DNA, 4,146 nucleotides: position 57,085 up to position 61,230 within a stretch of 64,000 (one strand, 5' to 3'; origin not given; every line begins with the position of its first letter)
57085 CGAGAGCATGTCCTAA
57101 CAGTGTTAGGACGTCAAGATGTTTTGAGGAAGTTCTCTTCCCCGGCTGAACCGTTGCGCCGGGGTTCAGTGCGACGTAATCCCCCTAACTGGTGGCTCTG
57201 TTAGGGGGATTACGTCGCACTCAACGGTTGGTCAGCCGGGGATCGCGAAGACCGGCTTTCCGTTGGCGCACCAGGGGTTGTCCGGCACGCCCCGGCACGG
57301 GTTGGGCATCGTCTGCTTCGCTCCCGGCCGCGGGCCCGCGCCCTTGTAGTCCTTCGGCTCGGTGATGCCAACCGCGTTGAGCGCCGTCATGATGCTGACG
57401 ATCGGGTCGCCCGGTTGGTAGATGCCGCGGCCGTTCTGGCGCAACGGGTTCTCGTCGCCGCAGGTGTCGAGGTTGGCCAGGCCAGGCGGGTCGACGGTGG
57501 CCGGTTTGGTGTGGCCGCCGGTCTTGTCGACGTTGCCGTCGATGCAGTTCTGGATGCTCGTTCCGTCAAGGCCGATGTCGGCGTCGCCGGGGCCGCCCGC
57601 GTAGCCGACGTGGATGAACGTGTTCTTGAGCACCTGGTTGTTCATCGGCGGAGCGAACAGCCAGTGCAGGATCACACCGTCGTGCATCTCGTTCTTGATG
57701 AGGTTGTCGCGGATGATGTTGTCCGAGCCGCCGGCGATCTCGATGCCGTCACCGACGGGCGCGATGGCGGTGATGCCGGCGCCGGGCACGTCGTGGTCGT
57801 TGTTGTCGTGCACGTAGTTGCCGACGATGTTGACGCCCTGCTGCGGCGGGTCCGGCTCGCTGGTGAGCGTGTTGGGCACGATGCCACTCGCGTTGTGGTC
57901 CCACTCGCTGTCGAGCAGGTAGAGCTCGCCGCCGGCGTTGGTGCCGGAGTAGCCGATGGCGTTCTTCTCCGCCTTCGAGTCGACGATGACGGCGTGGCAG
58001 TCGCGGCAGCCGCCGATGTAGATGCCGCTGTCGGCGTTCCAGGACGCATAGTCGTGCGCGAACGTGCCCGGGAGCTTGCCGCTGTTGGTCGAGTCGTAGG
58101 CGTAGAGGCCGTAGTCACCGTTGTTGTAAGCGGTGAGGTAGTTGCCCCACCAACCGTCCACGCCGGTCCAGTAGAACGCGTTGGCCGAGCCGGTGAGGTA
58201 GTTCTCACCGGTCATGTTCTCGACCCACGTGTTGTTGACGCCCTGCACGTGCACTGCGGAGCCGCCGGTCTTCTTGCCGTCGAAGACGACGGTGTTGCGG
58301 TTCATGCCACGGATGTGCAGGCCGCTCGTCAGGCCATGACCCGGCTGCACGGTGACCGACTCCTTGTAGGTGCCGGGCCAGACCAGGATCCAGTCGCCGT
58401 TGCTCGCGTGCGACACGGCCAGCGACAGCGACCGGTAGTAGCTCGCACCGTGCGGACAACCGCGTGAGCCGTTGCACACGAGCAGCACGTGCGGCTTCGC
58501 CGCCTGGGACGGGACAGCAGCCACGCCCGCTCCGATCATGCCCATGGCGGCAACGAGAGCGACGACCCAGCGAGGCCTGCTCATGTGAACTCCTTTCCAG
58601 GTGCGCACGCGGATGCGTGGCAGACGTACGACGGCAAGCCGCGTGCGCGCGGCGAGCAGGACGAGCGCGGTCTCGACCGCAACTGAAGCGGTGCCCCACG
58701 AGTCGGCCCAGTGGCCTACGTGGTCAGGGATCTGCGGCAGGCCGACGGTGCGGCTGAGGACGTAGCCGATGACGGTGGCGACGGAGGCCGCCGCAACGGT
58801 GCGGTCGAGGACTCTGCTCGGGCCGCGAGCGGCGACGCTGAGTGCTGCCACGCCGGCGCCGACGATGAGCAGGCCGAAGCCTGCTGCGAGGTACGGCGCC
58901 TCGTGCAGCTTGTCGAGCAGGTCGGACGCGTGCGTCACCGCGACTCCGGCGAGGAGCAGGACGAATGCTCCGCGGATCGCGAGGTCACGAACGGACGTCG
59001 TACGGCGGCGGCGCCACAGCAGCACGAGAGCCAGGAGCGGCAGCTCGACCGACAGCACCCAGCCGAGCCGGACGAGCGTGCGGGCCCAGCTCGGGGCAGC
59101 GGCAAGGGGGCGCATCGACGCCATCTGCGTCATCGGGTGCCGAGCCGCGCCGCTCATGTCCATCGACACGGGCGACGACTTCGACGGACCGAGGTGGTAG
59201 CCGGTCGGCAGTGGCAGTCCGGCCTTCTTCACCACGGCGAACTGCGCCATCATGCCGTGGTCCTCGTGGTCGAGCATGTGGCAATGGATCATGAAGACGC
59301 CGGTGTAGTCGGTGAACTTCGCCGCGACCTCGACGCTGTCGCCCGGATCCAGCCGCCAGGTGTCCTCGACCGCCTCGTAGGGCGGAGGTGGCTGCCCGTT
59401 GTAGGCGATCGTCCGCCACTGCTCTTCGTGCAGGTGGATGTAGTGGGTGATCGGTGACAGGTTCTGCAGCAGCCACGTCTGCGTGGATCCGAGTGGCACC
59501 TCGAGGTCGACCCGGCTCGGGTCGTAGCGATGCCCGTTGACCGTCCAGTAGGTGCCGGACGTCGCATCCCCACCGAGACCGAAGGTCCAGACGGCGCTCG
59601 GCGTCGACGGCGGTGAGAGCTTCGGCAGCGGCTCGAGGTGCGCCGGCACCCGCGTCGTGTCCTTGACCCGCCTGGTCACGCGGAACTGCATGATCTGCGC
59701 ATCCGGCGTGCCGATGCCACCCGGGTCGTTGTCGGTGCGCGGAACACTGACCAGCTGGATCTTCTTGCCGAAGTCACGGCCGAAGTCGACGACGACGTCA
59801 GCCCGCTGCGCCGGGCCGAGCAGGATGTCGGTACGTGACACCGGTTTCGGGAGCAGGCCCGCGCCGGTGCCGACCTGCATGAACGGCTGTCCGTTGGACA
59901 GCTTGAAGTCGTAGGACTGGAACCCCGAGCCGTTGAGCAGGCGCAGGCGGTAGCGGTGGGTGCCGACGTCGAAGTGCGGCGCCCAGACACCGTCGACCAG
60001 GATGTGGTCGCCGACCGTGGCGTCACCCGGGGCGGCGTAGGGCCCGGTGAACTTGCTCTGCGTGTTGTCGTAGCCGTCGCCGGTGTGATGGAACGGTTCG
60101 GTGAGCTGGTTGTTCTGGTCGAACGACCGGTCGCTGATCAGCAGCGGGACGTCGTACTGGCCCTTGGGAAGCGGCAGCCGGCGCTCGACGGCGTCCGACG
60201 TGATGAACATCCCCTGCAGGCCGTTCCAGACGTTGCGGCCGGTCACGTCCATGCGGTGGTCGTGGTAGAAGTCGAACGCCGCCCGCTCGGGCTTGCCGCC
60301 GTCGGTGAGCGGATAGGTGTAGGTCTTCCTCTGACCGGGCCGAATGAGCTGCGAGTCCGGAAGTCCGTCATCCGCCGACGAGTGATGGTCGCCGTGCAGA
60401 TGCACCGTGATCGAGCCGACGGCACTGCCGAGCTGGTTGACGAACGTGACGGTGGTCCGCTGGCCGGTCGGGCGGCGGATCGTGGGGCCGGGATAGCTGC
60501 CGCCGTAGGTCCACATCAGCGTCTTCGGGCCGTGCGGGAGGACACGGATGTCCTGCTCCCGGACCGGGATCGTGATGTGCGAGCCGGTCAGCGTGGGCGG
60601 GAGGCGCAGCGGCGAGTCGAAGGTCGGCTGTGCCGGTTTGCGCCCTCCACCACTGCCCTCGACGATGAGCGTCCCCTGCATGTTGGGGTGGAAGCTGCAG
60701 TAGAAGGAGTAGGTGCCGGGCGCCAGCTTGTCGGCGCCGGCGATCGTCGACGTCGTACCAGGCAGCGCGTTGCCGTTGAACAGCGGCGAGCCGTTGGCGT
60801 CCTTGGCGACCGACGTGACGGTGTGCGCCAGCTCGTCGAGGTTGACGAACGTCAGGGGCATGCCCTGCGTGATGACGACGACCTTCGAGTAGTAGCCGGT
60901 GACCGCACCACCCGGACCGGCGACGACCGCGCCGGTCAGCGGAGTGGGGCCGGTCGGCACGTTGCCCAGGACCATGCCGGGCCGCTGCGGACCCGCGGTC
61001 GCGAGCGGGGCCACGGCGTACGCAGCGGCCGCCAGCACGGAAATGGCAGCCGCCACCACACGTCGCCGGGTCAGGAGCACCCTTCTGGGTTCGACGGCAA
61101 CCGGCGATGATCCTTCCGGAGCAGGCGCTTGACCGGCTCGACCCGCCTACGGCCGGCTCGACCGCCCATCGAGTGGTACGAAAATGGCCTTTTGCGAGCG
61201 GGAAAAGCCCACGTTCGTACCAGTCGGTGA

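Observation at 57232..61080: Four-module copper protein ORF (cupredoxin-MCO-membrane-beta-helix) with a hidden second gene start inside it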

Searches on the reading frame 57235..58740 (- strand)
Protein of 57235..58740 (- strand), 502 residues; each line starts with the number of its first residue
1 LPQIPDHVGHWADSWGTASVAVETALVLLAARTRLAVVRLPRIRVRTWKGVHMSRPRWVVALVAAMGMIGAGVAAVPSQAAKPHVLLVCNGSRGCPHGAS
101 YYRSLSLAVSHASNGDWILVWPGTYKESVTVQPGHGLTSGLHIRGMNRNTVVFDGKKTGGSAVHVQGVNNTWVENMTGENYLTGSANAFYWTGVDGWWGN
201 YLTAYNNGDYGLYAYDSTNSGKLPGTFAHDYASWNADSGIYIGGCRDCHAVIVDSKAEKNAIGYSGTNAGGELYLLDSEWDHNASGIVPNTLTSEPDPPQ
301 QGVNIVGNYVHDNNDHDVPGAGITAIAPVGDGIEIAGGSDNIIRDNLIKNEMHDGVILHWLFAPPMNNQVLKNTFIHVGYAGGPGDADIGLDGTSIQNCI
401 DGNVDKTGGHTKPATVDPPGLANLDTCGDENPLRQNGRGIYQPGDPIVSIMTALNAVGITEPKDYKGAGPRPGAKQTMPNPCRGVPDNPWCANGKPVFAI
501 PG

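Call 4: search_protein_families(library=pfam, proteins=[window:57235-58584:-], max_evalue=0.01)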
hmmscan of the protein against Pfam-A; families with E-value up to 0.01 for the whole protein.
window:57235-58584:- (450 aa): 1 family
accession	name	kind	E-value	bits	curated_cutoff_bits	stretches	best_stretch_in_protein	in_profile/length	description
PF13229.12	Beta_helix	-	7.3e-10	39.1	25.9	1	140-323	6-158/158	Right handed beta helix region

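Call 11: find_related_loci(query=window:57235-58740:-, collection=genome_contigs, flank=6000)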
Query window:57235-58740:- (502 aa) in genome_contigs; peptide patterns used: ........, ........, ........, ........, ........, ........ (x = any residue, [..] = any of these).
58 stretches matched a pattern; 43 encode a relative of the query (tblastn E <= 1e-3); 42 distinct loci.
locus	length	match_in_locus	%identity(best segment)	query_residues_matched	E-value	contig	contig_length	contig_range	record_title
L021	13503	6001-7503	95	1-501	0e+0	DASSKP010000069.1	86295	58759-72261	MAG TPA_asm: Mycobacteriales bacterium isolate SMAG_U1144 k141_278574, whole genome shotgun sequence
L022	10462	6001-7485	80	1-502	0e+0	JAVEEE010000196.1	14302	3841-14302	MAG: Frankiaceae bacterium isolate BP_193 scaffold_950937, whole genome shotgun sequence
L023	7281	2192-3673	79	1-501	0e+0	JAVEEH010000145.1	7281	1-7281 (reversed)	MAG: Frankiaceae bacterium isolate BP_196 scaffold_3595390, whole genome shotgun sequence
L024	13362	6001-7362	83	49-501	0e+0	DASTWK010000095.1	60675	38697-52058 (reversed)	MAG TPA_asm: Mycobacteriales bacterium isolate SMAG_U2386 k141_653423, whole genome shotgun sequence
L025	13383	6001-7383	65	30-501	0e+0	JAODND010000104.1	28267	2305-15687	MAG: Frankiales bacterium isolate RYN_109 scaffold_2225583, whole genome shotgun sequence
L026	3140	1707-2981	69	77-501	0e+0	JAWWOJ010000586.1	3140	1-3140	MAG: Frankiales bacterium isolate BP_344 scaffold_4587811, whole genome shotgun sequence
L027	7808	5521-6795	72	81-501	0e+0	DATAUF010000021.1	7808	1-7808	MAG TPA_asm: Mycobacteriales bacterium isolate SMAG_U5565 k141_2427363, whole genome shotgun sequence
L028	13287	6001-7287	69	73-501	0e+0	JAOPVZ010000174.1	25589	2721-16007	MAG: Frankiales bacterium isolate RYN_161 scaffold_2896826, whole genome shotgun sequence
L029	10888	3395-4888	69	1-501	0e+0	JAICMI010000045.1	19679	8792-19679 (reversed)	MAG: Frankiaceae bacterium isolate LS_ISSM_2_bin.129 k141_2725922_length_19679_cov_11.0927, whole genome shotgun sequenc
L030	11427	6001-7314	66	65-501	0e+0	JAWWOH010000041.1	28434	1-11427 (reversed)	MAG: Actinomycetota bacterium isolate BP_342 scaffold_155923, whole genome shotgun sequence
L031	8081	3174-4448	69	77-501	0e+0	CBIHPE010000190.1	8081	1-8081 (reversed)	MAG TPA_asm: uncultured Frankiales bacterium isolate SRR18156180_metabat2_57 genome assembly, contig: ERZ27336830.5079,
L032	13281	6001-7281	67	81-501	0e+0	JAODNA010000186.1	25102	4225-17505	MAG: Frankiales bacterium isolate RYN_106 scaffold_2024713, whole genome shotgun sequence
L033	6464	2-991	85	172-501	0e+0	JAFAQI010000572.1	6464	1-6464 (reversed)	MAG: Frankiales bacterium isolate CP_BM_ER_60 BM_ER_k147_3889918, whole genome shotgun sequence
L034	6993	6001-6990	78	1-330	3e-166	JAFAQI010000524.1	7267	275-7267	MAG: Frankiales bacterium isolate CP_BM_ER_60 BM_ER_k147_9105118, whole genome shotgun sequence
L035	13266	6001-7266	68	80-501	0e+0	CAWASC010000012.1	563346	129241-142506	MAG: uncultured Actinomycetota bacterium isolate MFD02581.bin.1.174 genome assembly, contig: contig_50048, whole genome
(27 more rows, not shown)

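Call 16: search_protein_families(library=pfam, proteins=[window:57235-58584:-], max_evalue=10)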
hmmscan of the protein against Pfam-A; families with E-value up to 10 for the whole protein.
seq(450 aa): 3 families
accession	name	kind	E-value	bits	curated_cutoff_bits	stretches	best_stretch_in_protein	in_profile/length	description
PF13229.12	Beta_helix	-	7.3e-10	39.1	25.9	1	140-323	6-158/158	Right handed beta helix region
PF07715.20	Plug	-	0.054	14.5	23.9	1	76-138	34-99/107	TonB-dependent Receptor Plug Domain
PF19258.4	KxYKxGKxW_sig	-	0.18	12.2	23.6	1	5-29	14-38/41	KxYKxGKxW signal peptide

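Call 17: search_protein_families(library=ncbifam, proteins=[window:57235-58584:-], max_evalue=1)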
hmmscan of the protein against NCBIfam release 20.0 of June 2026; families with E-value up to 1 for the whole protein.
window:57235-58584:- (450 aa): 2 families
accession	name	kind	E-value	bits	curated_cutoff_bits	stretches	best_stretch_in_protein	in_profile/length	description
NF047854.1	LIC10774_subfam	equivalog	0.0039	16.2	380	1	49-77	79-107/358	LIC10774/LIC10365 family surface protein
TIGR04247.1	NosD_copper_fam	subfamily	0.013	14.1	300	1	55-115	3-54/377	nitrous oxide reductase family maturation protein NosD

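Call 34: search_protein_representatives(protein=window:57235-58584:-)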
Query: 450 residues. Proteins with E-value up to 0.001 (for the whole library): 1215; up to 1e-10: 641; up to 1e-30: 186. The best 150 are listed.
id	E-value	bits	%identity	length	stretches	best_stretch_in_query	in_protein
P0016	2.3e-227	772.0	73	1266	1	1-449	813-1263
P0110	9.0e-178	608.4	71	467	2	163-449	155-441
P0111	1.9e-91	323.7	40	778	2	50-441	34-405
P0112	1.4e-87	311.0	47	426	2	67-410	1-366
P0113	8.6e-84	298.5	77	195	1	34-205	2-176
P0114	6.7e-71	255.9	44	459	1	18-446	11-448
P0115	3.5e-69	250.3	46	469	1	20-446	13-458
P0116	2.8e-66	240.7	42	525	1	21-435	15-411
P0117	5.4e-64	233.2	73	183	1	51-186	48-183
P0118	1.0e-61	225.7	48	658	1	50-359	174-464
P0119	1.0e-60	222.3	46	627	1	15-342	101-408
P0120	2.9e-60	220.9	48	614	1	55-354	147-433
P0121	2.9e-59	217.6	45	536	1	54-343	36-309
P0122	6.6e-59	216.4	42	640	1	21-355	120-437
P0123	4.7e-58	213.6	43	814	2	141-357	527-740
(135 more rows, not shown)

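Call 59: search_protein_families(library=pfam, proteins=[L030:7349-9814:+, L032:7338-9806:+, L035:8062-10107:+, L025:7376-9937:-, L030:2848-4002:+, L021:7635-8336:+, L022:2357-3562:+, L022:7839-8393:-, L024:8288-9529:+, L024:2315-3913:-], max_evalue=0.001)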
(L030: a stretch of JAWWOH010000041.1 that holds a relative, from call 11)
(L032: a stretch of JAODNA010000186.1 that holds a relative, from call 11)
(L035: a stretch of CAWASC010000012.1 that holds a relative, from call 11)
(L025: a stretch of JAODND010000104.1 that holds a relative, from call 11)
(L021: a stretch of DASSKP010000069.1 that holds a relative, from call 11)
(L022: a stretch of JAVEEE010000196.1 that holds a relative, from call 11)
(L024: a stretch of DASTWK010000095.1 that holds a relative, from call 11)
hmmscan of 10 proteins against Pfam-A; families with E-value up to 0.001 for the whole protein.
L030:7349-9814:+ (822 aa): 14 families
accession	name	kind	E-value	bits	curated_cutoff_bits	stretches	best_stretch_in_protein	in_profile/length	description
PF00005.33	ABC_tran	-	1e-17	65.4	25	1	685-741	84-137/137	ABC transporter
PF17755.6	UvrA_DNA-bind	-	1.1e-17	64.7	23.2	1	160-262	3-108/110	UvrA DNA-binding domain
PF13191.12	AAA_16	-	1.9e-08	35.4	32.6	0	508-535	28-55/167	AAA ATPase domain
PF13304.12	AAA_21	-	2.3e-08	34.9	27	0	366-418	242-296/304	AAA domain, putative AbiEii toxin, Type IV TA system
PF13555.12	AAA_29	-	9e-08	32.2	27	0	496-521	14-39/61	P-loop containing region of AAA domain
PF00684.25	DnaJ_CXXCXGXG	-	2.8e-07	31.1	32.7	0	619-649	17-50/65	DnaJ central domain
PF20703.3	nSTAND1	-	1e-06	29.1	27.1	0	16-82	19-81/379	Novel STAND NTPase 1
PF02463.25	SMC_N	-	1.6e-06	28.2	40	0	506-782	26-209/220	RecF/RecN/SMC N terminal domain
PF13481.12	AAA_25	-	1.8e-06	28.2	27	0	501-552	30-83/195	AAA domain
PF13401.12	AAA_22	-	1.7e-05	25.5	27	0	507-539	8-33/130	AAA domain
PF15777.11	Anti-TRAP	-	7.9e-05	23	32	0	619-650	12-40/59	Tryptophan RNA-binding attenuator protein inhibitory protein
PF13671.12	AAA_33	-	0.00012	22.9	27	0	507-535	2-30/143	AAA domain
PF03193.22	RsgA_GTPase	-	0.00018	21.8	30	0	506-528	108-130/174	RsgA GTPase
PF20720.3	nSTAND3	-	0.00085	19.5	27.2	0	509-539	22-50/155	Novel STAND NTPase 3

L032:7338-9806:+ (823 aa): 15 families
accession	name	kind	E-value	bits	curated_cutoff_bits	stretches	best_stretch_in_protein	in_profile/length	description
PF17755.6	UvrA_DNA-bind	-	5.3e-21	75.4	23.2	1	163-265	3-108/110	UvrA DNA-binding domain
PF00005.33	ABC_tran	-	6e-17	63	25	0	688-743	85-137/137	ABC transporter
PF13191.12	AAA_16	-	2e-08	35.4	32.6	0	510-543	27-63/167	AAA ATPase domain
PF13304.12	AAA_21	-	5.7e-08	33.6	27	0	706-761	232-283/304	AAA domain, putative AbiEii toxin, Type IV TA system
PF00684.25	DnaJ_CXXCXGXG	-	7.5e-08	33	32.7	0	621-651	17-50/65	DnaJ central domain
PF13555.12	AAA_29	-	2.6e-07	30.7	27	0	507-524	23-39/61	P-loop containing region of AAA domain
PF13481.12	AAA_25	-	1.1e-06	28.9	27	0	501-534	27-60/195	AAA domain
PF20703.3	nSTAND1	-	2.7e-06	27.7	27.1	0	19-90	19-86/379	Novel STAND NTPase 1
PF13401.12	AAA_22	-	9.3e-05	23.2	27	0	510-545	8-36/130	AAA domain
PF02463.25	SMC_N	-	0.00017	21.5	40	0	711-782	136-207/220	RecF/RecN/SMC N terminal domain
PF03193.22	RsgA_GTPase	-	0.00025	21.3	30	0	19-50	93-123/174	RsgA GTPase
PF15777.11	Anti-TRAP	-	0.00051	20.4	32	0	621-651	12-39/59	Tryptophan RNA-binding attenuator protein inhibitory protein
PF13671.12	AAA_33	-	0.00059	20.6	27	0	510-529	2-21/143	AAA domain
PF05729.18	NACHT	-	0.00081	19.7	26.7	0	510-535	3-28/167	NACHT domain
PF21002.2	TMEM106_N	-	0.00085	20.3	24.5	0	270-291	53-74/91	Transmembrane protein 106 N-terminal region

L035:8062-10107:+ (682 aa): 6 families
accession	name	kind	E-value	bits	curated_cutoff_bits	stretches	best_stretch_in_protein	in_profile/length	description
PF00009.33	GTP_EFTU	-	8.5e-56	189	26.5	1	67-267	2-187/188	Elongation factor Tu GTP binding domain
PF21018.2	BipA_C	-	5e-44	149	23.8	1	557-664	2-109/110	TypA/BipA C-terminal domain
PF00679.30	EFG_C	-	6.6e-22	77.8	27.9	1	468-553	2-87/89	Elongation factor G C-terminus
PF03144.31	GTP_EFTU_D2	-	1.9e-09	38.3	30.3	1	291-361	1-73/73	Elongation factor Tu domain 2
PF22042.2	EF-G_D2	-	1.7e-07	31.7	27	1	282-361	7-82/84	Elongation factor G domain 2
PF01926.29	MMR_HSR1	-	4.7e-06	27.1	21.9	1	71-196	2-113/113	50S ribosome-binding GTPase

L025:7376-9937:- (854 aa): 3 families
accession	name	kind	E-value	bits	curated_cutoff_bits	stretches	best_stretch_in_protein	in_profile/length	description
PF01915.27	Glyco_hydro_3_C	-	1.3e-54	185.6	31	1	446-691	2-200/200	Glycosyl hydrolase family 3 C-terminal domain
PF00933.27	Glyco_hydro_3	-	4.1e-38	132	27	1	167-405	61-315/316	Glycosyl hydrolase family 3 N terminal domain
PF14310.12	Fn3-like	-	1.6e-23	83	25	1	720-789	1-71/71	Fibronectin type III-like domain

L030:2848-4002:+ (385 aa): 1 family
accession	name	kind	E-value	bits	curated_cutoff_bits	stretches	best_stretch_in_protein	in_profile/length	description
PF03824.22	NicO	-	8.2e-85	285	27.7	1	67-358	3-285/287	High-affinity nickel-transport protein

L021:7635-8336:+ (234 aa): 2 families
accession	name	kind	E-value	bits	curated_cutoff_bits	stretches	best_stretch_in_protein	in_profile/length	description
PF00440.29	TetR_N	-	3.1e-11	43.3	24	1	23-68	2-47/47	Bacterial regulatory proteins, tetR family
PF13305.11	TetR_C_33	-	0.0007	20.6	26.8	0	103-191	5-90/103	Tetracyclin repressor-like, C-terminal domain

L022:2357-3562:+ (402 aa): 1 family
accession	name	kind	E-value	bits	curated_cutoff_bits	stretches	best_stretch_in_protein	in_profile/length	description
PF00067.27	p450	-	1e-21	77.7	22.8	1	207-367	237-429/462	Cytochrome P450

L022:7839-8393:- (185 aa): 5 families
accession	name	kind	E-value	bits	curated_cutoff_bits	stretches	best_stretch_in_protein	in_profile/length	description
PF01037.27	AsnC_trans_reg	-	2.9e-14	53.1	25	1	102-160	14-72/73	Lrp/AsnC ligand binding domain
PF13412.12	HTH_24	-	6.4e-12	45.3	21.9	1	24-71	1-48/48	Winged helix-turn-helix DNA-binding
PF13404.12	HTH_AsnC-type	-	1.7e-11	44.2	27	1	24-65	1-42/42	AsnC-type helix-turn-helix domain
PF12802.13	MarR_2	-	0.00017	22.1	27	1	30-71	9-51/61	MarR family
PF01047.28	MarR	-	0.00093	19.5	24.6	0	31-71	8-48/59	MarR family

L024:8288-9529:+ (414 aa): 1 family
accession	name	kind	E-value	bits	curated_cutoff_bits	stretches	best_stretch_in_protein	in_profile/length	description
PF00067.27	p450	-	3.4e-26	92.5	22.8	2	287-386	325-432/462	Cytochrome P450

L024:2315-3913:- (533 aa): 8 families
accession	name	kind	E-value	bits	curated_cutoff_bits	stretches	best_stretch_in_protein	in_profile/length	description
PF01593.30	Amino_oxidase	-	5e-14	52.9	19.8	2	209-505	187-434/443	Flavin containing amine oxidoreductase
PF01266.30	DAO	-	2.2e-11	44.3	27.9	1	3-149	1-137/353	FAD dependent oxidoreductase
PF13450.12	NAD_binding_8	-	1.6e-08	35.2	21.9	1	6-56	1-49/68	NAD(P)-binding Rossmann-like domain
PF03486.20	HI0933_like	-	5.4e-07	29.7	50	1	3-41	2-40/244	HI0933-like protein Rossmann domain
PF00890.30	FAD_binding_2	-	7.6e-07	29.1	20.4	1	3-45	1-43/414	FAD binding domain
PF01494.25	FAD_binding_3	-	3.7e-06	26.9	22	1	2-42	2-42/349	FAD binding domain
PF01946.23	Thi4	-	5.3e-05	23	26.2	1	2-40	18-57/235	Thi4 family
PF12831.13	FAD_oxidored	-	0.00022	21.1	27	1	3-45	1-43/416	FAD dependent oxidoreductase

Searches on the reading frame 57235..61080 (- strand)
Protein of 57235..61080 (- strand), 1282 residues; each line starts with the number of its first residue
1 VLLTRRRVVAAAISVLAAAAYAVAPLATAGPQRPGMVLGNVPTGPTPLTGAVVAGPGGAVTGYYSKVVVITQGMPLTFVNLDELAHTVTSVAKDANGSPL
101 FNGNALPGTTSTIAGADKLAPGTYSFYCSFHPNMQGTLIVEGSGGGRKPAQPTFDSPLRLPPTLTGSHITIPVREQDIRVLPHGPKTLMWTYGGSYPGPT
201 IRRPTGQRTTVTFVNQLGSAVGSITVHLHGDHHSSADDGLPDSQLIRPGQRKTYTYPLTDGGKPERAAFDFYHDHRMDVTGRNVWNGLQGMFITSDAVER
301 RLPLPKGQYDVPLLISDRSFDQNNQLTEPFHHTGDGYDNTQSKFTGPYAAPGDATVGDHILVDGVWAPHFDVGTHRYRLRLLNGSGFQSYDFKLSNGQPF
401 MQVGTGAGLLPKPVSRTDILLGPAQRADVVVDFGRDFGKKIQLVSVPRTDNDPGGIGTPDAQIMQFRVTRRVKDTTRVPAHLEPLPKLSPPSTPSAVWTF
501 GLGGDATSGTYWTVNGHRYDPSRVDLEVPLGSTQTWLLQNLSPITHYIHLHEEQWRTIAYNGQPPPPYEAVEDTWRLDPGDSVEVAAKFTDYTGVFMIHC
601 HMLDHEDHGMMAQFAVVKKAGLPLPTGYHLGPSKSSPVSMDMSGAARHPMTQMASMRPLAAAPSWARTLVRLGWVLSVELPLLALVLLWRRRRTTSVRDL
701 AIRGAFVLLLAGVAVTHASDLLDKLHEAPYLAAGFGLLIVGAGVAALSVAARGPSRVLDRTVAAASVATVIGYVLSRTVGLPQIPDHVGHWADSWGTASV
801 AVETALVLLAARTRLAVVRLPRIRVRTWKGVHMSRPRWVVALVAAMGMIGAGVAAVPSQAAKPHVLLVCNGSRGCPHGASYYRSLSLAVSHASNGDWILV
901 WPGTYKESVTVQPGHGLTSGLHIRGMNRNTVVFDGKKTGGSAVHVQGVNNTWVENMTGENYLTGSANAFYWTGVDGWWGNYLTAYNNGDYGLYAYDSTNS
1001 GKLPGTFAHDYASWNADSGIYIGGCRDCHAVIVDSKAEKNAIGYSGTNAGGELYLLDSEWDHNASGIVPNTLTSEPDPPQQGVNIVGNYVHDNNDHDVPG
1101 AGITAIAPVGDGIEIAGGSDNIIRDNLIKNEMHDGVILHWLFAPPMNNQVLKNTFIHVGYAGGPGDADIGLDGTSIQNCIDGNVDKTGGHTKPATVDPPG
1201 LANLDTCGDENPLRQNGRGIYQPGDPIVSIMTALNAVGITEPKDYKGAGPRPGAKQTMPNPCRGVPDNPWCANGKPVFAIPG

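Call 4: search_protein_families(library=pfam, proteins=[window:57235-61080:-], max_evalue=0.01)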
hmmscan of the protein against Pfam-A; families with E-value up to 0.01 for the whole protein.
window:57235-61080:- (1282 aa): 6 families
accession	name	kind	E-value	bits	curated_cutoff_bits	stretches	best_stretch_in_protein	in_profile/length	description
PF07731.20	Cu-oxidase_2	-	4.8e-21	75.4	20.4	1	507-618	13-135/137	Multicopper oxidase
PF07732.21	Cu-oxidase_3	-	7.1e-15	55.6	21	1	183-296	10-116/119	Multicopper oxidase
PF13229.12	Beta_helix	-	3.2e-10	40.3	25.9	1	973-1155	7-158/158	Right handed beta helix region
PF13473.12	Cupredoxin_1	-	1.5e-06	28.6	27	1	68-140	37-104/104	Cupredoxin-like domain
PF00394.28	Cu-oxidase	-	0.0001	22.9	21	0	375-433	66-122/157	Multicopper oxidase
PF00127.26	Copper-bind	-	0.006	17.4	21.2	0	63-141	14-99/99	Copper binding proteins, plastocyanin/azurin family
